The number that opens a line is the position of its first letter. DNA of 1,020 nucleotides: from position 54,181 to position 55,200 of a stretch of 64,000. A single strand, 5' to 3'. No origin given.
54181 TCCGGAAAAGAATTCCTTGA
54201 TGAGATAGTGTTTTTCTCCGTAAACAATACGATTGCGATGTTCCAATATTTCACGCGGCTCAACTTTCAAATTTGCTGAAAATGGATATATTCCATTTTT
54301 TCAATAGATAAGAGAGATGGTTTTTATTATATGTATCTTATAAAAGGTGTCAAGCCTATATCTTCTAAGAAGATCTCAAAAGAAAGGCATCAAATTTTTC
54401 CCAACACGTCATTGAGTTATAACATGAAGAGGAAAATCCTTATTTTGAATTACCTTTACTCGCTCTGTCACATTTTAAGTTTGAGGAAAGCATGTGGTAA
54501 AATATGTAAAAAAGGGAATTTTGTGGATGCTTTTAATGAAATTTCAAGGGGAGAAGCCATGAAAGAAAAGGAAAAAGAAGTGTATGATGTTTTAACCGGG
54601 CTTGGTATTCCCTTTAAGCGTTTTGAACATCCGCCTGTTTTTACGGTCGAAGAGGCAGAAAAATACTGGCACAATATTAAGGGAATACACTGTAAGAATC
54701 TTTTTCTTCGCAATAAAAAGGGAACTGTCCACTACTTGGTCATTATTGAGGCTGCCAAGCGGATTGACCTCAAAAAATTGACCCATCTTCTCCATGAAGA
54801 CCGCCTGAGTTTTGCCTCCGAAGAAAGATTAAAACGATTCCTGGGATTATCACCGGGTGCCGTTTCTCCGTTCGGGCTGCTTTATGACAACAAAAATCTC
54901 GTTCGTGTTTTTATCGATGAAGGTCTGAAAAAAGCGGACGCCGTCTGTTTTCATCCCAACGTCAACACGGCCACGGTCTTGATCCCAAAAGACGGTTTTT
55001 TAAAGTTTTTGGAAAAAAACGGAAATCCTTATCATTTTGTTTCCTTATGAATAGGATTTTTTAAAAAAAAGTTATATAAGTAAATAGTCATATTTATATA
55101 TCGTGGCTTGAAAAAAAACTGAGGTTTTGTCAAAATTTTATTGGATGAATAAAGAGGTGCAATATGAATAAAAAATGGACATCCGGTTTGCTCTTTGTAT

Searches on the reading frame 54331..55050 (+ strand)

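Call 50: search_protein_families(library=pfam, proteins=[window:54331-55050:+], max_evalue=0.00001)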
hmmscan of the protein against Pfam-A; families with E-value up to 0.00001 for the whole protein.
window:54331-55050:+ (239 aa): 1 family
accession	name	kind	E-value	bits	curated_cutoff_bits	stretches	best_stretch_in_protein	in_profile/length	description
PF04073.20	tRNA_edit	-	1e-30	106.8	25.5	1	100-225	1-122/123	Aminoacyl-tRNA editing domain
